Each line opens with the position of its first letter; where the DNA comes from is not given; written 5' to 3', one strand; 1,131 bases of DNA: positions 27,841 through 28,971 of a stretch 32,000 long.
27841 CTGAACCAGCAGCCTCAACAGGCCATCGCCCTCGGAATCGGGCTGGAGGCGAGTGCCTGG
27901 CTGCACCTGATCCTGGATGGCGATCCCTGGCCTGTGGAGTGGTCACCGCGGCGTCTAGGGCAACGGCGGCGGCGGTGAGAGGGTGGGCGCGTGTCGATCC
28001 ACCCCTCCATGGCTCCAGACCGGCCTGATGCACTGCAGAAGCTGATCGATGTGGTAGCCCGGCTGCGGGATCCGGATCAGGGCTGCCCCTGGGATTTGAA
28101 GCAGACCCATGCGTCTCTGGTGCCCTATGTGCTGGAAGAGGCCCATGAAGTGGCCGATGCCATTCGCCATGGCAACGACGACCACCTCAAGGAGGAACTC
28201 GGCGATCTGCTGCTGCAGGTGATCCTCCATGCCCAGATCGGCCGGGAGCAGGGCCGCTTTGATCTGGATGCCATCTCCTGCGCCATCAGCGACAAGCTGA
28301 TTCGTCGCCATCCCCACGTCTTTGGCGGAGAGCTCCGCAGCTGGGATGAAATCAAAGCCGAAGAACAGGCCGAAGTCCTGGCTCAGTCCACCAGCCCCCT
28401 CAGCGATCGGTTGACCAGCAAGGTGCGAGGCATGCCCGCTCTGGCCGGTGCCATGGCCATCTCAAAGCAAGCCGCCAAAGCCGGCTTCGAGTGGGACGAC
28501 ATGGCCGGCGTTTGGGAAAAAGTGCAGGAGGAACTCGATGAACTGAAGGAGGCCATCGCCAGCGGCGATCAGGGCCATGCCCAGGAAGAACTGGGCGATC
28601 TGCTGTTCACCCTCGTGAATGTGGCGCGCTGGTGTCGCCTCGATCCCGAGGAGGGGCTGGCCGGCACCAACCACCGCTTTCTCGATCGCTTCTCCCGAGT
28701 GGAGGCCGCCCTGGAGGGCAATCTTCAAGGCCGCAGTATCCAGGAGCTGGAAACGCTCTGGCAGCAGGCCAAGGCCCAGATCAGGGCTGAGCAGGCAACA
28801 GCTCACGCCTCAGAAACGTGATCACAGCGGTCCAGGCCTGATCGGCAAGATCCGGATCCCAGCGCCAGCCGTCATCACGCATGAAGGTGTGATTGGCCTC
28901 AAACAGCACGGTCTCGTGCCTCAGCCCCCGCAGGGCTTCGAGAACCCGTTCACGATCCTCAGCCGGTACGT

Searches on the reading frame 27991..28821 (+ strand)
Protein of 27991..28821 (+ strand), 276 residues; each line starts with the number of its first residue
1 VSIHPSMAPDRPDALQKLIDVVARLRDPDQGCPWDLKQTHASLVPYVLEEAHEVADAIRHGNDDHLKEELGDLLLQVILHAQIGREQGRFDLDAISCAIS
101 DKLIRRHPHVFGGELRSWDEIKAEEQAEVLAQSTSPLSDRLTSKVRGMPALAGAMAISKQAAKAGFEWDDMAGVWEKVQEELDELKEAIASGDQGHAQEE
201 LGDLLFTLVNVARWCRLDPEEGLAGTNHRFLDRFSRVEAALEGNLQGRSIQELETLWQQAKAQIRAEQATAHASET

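Call 20: find_related_loci(query=window:27991-28821:+, collection=genome_contigs, flank=10000)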
Query window:27991-28821:+ (276 aa) in genome_contigs; peptide patterns used: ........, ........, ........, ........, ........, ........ (x = any residue, [..] = any of these).
537 stretches matched a pattern; 463 encode a relative of the query (tblastn E <= 1e-3); the best 80 are kept; 80 distinct loci.
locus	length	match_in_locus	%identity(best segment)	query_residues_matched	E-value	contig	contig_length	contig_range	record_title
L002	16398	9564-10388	93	2-276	4e-168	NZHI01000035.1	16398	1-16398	MAG: Synechococcus sp. MED650 120689, whole genome shotgun sequence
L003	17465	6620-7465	77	2-275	1e-140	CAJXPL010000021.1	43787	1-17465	MAG TPA_asm: uncultured Synechococcus sp. isolate SRR3880208_bin.2_MetaBAT_v2.12.1_MAG genome assembly, contig: NODE_129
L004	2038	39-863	77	2-268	4e-147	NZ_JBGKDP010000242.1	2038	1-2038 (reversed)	MAG: Parasynechococcus sp. isolate Bin2 Jan_21_metabat2_bin99_k141_4433039, whole genome shotgun sequence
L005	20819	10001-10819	76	1-265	7e-136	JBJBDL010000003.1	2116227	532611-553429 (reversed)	MAG: Synechococcus sp. isolate CUG2176 NODE_5_length_2116227_cov_136.844412, whole genome shotgun sequence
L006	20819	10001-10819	77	5-269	2e-135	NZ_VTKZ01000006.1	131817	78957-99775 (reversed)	Synechococcus sp. MU1642 syn.ctd4212_length_131817_cov_9.381813, whole genome shotgun sequence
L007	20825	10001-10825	76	1-267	7e-135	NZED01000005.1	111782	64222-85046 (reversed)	MAG: Synechococcus sp. ARS1019 3199, whole genome shotgun sequence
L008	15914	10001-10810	76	7-268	2e-133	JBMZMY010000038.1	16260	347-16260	MAG: Synechococcus sp. isolate ME_XS_2212_2_bin37 ME_XS_2212_2_bin37_37, whole genome shotgun sequence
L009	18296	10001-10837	75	6-276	1e-133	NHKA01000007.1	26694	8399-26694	MAG: Cyanobacteria bacterium TMED229 75201, whole genome shotgun sequence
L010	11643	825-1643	75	7-271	3e-133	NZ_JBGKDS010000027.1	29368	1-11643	MAG: Parasynechococcus sp. isolate Bin1 Apr_20_wrap_bin10_k141_1069624, whole genome shotgun sequence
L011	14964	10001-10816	76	5-268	3e-132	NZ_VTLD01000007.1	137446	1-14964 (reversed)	Synechococcus sp. PH41509 Syn_PH4-1509.7, whole genome shotgun sequence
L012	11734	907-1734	74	6-274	2e-131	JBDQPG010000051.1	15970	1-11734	MAG: Synechococcus sp. SFB_27S_18OctNov_coas_78 k141_2594922_length_15970_cov_99.5518, whole genome shotgun sequence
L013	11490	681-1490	76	6-268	1e-130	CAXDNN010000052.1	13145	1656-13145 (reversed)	MAG TPA_asm: uncultured Synechococcus sp. isolate SRR5788028_binner13_Refined_6 genome assembly, contig: ERZ2438138.665,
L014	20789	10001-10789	77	13-268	3e-129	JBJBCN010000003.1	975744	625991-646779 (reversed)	MAG: Synechococcus sp. isolate CUG2158 NODE_5_length_975744_cov_254.286962, whole genome shotgun sequence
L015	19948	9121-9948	75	4-267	6e-129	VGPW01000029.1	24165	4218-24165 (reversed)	MAG: Cyanobacteria bacterium M_surface_10_m2_179 M_surface_10_m2_179_Ga0194123_10002461, whole genome shotgun sequence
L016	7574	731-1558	73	6-274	4e-128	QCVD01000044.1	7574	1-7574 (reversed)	Synechococcus sp. AG-683-C23 Ga0171724_144, whole genome shotgun sequence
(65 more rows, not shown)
